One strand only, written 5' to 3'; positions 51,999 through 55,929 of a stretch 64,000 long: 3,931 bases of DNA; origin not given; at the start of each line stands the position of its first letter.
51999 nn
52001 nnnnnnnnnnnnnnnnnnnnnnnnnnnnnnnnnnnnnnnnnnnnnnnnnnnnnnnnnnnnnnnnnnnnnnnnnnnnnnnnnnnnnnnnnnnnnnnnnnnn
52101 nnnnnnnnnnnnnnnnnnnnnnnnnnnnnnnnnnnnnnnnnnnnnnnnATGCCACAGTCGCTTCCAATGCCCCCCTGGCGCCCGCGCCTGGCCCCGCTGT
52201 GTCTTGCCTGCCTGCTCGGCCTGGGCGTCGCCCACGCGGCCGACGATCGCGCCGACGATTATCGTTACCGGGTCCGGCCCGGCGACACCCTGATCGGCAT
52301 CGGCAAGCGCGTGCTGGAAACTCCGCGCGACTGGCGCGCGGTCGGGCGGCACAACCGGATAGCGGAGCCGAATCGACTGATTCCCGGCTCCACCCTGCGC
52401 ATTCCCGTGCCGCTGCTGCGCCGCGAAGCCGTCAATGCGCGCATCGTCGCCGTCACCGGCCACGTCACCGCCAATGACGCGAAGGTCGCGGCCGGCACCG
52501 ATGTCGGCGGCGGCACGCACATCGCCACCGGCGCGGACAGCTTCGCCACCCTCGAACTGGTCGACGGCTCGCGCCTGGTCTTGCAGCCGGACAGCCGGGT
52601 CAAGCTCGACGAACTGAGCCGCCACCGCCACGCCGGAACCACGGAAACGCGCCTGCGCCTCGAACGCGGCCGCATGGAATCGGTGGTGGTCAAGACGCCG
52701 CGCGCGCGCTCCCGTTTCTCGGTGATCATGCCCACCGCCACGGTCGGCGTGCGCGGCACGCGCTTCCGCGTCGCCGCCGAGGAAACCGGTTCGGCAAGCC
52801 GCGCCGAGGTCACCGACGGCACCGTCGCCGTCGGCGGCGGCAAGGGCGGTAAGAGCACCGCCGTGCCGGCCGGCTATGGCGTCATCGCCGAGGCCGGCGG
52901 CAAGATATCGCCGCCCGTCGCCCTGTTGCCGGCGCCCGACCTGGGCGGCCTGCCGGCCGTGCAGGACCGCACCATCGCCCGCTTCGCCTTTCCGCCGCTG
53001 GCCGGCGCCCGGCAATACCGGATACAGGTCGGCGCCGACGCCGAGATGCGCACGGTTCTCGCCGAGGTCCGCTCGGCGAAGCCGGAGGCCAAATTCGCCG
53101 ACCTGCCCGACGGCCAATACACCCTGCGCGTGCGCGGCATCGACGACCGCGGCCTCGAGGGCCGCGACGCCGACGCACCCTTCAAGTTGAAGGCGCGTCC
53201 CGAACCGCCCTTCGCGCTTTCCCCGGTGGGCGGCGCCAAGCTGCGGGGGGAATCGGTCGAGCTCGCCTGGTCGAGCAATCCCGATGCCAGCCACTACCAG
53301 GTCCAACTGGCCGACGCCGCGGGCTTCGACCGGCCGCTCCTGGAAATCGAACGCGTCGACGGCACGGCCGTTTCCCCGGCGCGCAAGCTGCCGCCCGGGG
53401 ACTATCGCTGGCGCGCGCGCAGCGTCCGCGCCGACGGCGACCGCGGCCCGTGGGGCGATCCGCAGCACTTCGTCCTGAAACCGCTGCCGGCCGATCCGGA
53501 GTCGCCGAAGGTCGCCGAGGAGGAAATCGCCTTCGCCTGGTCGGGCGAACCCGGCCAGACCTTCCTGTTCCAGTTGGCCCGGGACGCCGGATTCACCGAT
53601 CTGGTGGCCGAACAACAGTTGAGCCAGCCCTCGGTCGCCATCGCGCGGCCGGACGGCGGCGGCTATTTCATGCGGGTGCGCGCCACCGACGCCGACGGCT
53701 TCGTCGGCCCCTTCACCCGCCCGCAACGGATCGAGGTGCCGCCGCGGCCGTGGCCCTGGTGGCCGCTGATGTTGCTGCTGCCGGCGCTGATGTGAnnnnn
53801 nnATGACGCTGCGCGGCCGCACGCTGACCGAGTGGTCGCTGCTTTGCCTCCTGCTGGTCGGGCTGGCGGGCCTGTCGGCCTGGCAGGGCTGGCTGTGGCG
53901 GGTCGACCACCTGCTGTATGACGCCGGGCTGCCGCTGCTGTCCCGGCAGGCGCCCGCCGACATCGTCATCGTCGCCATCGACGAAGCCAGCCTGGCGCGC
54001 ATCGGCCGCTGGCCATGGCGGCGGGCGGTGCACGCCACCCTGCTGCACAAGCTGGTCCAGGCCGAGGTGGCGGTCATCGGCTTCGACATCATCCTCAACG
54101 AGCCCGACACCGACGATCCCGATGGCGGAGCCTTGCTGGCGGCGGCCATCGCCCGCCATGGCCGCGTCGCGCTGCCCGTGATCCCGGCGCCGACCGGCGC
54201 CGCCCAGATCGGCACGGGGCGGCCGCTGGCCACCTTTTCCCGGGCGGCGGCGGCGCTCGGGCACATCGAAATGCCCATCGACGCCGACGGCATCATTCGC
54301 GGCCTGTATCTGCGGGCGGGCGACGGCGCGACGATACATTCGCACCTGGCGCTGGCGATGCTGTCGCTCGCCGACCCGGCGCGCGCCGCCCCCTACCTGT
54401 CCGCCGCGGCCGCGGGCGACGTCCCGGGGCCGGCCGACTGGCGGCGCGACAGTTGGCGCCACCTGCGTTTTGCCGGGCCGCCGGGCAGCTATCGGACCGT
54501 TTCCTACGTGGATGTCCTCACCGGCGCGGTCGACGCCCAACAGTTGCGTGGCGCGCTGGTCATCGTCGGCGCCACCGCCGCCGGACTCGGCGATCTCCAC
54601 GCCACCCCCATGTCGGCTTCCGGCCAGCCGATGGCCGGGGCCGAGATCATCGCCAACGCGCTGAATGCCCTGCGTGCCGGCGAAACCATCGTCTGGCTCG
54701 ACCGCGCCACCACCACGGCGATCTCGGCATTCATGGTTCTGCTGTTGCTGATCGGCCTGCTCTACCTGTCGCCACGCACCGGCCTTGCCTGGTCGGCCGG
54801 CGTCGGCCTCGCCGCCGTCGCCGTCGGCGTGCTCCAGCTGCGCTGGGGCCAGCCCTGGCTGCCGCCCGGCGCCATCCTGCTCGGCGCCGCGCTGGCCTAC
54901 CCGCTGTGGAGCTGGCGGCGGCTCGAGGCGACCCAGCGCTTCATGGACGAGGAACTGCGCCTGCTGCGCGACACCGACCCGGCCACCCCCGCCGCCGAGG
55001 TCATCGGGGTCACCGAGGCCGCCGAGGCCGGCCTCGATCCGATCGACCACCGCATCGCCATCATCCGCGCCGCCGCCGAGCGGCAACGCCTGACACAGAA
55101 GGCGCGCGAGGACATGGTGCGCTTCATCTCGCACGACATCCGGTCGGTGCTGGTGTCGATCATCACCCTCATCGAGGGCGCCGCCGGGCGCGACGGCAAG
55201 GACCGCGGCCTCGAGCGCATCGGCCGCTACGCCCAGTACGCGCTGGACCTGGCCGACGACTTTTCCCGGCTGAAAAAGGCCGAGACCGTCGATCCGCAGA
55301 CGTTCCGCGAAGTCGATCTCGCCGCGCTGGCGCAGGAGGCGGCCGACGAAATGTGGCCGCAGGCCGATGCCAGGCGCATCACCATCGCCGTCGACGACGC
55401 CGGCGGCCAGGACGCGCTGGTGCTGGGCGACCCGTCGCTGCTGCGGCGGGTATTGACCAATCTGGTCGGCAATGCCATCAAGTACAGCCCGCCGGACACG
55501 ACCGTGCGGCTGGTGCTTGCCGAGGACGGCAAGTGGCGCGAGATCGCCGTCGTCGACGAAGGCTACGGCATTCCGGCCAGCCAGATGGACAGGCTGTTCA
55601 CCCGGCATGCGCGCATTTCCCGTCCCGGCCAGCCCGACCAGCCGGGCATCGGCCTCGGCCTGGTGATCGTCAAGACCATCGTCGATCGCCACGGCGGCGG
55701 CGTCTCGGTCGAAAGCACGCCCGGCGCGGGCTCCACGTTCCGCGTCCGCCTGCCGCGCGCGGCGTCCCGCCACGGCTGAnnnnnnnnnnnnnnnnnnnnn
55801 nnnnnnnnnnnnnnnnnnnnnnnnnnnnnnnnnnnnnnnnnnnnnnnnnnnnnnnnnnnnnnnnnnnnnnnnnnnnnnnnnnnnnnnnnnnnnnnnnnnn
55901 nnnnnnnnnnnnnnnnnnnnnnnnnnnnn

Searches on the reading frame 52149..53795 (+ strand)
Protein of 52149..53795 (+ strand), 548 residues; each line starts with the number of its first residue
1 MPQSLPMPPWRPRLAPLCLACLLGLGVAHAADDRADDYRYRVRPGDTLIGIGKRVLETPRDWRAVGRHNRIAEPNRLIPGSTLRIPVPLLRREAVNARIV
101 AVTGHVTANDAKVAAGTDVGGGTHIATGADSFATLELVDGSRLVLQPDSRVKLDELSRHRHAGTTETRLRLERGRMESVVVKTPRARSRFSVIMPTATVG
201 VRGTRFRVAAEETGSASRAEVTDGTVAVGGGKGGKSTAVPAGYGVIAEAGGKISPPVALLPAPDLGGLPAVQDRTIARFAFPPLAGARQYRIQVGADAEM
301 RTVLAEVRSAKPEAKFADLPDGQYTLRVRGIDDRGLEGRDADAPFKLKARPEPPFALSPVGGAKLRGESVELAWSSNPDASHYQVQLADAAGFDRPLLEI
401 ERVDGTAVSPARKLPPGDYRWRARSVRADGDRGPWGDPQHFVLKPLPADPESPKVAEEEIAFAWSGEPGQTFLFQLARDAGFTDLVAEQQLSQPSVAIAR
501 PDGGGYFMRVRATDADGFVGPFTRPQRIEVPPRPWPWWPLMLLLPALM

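Call 100: search_protein_families(library=pfam, proteins=[window:52149-53795:+], max_evalue=0.00001)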
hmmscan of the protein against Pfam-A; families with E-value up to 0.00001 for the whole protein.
window:52149-53795:+ (548 aa): 2 families
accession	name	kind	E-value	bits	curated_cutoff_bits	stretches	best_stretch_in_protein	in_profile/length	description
PF04773.18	FecR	-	2.7e-18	66.7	24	1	125-226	3-96/97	FecR protein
PF24421.1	Ig_J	-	1.4e-06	28.8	29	0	302-349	56-103/104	Tip attachment protein J, Ig-like domain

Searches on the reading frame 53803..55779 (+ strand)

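Call 100: search_protein_families(library=pfam, proteins=[window:53803-55779:+], max_evalue=0.00001)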
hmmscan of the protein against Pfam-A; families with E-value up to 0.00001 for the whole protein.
window:53803-55779:+ (658 aa): 2 families
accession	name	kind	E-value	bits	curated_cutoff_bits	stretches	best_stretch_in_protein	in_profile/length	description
PF05226.16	CHASE2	-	1.3e-52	179.3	26.3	1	22-316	7-253/257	CHASE2 domain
PF02518.31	HATPase_c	-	2.7e-26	92.6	26.4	1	542-653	1-110/111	Histidine kinase-, DNA gyrase B-, and HSP90-like ATPase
